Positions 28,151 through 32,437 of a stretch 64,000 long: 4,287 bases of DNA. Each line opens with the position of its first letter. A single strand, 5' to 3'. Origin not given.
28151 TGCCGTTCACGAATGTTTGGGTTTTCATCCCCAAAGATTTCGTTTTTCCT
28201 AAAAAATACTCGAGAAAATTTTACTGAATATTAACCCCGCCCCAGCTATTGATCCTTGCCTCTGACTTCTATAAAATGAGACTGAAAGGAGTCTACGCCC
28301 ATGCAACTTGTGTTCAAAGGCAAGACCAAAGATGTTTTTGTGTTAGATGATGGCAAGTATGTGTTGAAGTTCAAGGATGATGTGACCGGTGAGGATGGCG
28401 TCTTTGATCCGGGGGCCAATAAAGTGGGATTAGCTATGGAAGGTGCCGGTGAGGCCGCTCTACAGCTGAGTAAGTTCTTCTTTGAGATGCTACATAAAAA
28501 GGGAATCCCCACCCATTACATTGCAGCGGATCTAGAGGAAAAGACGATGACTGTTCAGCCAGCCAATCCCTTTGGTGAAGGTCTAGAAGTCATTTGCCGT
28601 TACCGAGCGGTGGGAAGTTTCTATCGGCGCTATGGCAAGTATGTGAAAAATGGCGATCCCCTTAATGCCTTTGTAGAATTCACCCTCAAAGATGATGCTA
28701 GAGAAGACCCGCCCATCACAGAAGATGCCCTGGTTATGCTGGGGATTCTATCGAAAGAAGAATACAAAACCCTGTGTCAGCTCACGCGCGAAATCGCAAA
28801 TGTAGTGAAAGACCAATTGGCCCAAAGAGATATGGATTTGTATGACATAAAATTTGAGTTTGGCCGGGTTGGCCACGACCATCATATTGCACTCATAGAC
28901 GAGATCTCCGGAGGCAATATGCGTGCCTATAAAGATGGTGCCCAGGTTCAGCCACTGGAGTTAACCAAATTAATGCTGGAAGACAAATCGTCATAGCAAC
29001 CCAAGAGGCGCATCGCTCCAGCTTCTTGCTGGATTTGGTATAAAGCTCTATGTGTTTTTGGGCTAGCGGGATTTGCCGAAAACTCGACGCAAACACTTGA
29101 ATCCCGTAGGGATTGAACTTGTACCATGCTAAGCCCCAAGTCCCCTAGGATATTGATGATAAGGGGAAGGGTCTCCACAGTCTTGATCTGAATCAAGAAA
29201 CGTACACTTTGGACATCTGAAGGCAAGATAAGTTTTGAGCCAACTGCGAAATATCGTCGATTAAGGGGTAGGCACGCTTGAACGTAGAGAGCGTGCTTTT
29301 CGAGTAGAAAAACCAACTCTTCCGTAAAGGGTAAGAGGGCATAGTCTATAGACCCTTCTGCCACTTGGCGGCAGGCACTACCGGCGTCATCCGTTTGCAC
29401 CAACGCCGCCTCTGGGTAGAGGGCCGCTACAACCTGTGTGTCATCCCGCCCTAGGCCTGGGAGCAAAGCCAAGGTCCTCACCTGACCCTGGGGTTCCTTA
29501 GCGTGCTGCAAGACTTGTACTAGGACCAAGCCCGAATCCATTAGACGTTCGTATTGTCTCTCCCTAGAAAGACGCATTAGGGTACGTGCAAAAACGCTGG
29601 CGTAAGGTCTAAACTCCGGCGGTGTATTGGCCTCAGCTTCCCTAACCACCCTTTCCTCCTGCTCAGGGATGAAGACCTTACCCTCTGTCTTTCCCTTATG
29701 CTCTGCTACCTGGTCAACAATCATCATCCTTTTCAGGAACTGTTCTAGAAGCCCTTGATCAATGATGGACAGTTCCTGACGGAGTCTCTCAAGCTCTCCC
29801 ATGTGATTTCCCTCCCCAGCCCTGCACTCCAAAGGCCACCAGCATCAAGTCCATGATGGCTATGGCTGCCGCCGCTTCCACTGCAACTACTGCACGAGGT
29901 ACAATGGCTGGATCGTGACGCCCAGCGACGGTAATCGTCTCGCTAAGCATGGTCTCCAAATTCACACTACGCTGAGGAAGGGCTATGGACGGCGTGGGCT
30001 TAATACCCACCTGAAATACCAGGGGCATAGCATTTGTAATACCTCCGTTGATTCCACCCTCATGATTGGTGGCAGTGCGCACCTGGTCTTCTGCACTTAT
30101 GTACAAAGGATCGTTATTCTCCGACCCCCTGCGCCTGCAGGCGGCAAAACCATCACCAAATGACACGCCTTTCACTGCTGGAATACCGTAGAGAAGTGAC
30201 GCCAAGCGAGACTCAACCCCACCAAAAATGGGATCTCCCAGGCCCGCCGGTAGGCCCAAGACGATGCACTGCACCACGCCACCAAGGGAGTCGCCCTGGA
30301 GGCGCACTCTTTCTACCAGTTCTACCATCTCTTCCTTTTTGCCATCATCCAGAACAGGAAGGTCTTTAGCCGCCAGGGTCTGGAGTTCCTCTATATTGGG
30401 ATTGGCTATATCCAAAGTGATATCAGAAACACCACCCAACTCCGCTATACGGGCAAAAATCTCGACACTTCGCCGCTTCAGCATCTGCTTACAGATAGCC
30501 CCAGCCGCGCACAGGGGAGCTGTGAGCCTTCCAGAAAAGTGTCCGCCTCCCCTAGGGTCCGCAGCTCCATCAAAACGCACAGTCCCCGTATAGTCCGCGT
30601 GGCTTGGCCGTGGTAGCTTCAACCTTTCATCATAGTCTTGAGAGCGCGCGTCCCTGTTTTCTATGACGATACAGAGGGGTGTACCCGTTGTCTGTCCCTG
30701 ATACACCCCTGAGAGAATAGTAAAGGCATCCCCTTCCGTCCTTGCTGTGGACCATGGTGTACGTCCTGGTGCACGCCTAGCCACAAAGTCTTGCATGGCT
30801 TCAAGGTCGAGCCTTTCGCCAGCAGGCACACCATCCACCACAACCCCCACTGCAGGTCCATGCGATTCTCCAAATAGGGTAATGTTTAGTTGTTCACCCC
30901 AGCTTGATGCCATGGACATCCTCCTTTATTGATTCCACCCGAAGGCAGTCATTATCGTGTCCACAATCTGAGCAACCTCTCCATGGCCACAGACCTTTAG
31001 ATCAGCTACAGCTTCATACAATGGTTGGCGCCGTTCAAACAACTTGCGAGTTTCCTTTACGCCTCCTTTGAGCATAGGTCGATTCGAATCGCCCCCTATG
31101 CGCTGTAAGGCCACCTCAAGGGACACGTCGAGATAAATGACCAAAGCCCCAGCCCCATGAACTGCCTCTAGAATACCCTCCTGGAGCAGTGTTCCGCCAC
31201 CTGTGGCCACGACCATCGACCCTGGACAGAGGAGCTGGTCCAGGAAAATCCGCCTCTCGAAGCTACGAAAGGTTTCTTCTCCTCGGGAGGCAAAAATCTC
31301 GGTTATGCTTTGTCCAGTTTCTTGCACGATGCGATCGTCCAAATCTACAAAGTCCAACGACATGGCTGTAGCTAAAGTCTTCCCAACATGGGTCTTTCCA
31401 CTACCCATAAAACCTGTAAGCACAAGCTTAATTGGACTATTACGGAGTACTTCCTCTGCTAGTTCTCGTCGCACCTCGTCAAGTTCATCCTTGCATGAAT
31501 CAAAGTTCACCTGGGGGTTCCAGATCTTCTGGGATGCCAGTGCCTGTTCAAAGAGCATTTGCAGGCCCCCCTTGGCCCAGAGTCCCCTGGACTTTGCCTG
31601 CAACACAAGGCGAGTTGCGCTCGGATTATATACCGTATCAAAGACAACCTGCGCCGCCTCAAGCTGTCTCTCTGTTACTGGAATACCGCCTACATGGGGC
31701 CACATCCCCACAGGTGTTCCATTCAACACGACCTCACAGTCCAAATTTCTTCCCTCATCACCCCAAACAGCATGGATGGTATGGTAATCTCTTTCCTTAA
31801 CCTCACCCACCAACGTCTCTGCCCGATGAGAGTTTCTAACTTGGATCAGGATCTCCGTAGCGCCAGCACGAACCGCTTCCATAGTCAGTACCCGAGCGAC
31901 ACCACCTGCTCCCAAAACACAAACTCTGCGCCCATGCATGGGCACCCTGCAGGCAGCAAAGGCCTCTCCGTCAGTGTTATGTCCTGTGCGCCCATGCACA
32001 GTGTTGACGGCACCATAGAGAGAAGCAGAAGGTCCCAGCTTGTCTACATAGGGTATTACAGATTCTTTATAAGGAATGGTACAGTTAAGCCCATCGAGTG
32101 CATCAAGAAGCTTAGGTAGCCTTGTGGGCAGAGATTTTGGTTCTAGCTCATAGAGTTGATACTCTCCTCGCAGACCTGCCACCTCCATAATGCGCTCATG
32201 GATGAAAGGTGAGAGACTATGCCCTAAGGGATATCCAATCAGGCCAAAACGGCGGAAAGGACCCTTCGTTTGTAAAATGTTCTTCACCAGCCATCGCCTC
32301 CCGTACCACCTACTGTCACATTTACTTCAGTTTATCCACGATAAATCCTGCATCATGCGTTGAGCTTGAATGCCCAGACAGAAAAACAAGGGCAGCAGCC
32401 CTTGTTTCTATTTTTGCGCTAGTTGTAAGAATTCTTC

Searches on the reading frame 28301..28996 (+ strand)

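Call 59: search_protein_families(library=pfam, proteins=[window:28301-28996:+])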
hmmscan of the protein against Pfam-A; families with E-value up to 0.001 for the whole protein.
window:28301-28996:+ (231 aa): 1 family
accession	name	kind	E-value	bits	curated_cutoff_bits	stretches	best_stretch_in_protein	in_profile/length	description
PF01259.24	SAICAR_synt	-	3.5e-38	132.1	20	1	4-213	2-200/233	SAICAR synthetase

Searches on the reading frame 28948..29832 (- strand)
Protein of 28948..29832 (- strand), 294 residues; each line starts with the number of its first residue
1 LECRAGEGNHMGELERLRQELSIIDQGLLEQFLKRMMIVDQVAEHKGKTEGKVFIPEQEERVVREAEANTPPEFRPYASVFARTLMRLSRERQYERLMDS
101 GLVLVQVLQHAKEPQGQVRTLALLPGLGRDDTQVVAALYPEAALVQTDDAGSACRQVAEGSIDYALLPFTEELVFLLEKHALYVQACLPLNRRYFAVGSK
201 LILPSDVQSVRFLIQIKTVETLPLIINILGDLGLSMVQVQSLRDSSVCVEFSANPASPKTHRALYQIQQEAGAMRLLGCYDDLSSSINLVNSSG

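Call 59: search_protein_families(library=pfam, proteins=[window:28948-29832:-])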
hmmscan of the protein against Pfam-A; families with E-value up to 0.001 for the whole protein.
window:28948-29832:- (294 aa): 1 family
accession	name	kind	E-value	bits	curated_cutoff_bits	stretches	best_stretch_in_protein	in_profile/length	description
PF01817.26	CM_2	-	2.4e-11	44.1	27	1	17-94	1-80/80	Chorismate mutase type II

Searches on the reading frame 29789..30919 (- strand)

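Call 59: search_protein_families(library=pfam, proteins=[window:29789-30919:-])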
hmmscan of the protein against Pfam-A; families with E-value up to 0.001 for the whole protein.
window:29789-30919:- (376 aa): 1 family
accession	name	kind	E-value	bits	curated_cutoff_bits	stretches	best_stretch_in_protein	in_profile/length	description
PF01264.26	Chorismate_synt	-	7.2e-120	400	27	1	11-360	1-327/327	Chorismate synthase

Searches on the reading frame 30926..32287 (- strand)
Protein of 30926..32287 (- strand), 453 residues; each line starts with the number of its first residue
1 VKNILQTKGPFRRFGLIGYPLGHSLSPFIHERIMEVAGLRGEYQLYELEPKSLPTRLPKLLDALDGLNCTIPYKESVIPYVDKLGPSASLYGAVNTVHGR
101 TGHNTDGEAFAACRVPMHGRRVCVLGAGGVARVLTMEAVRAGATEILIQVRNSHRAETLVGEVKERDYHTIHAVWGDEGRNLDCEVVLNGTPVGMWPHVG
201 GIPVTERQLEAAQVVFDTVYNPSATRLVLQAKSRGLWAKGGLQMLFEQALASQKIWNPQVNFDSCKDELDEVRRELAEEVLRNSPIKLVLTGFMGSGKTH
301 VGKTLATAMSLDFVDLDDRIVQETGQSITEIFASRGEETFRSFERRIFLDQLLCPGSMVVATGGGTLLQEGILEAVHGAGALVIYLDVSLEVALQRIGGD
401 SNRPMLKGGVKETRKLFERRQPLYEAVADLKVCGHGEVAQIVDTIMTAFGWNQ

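Call 59: search_protein_families(library=pfam, proteins=[window:30926-32287:-])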
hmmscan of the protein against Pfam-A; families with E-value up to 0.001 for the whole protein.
window:30926-32287:- (453 aa): 4 families
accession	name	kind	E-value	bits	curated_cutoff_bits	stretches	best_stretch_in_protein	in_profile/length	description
PF01202.28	SKI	-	4.3e-39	134.6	22.1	1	294-447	1-156/159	Shikimate kinase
PF08501.16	Shikimate_dh_N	-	1.1e-22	80.5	27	1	16-97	1-83/83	Shikimate dehydrogenase substrate binding domain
PF01488.26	Shikimate_DH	-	9.7e-05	22.9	24.3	1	117-170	10-63/138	Shikimate / quinate 5-dehydrogenase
PF13238.12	AAA_18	-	0.00073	20.4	29.4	0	289-405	2-116/128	AAA domain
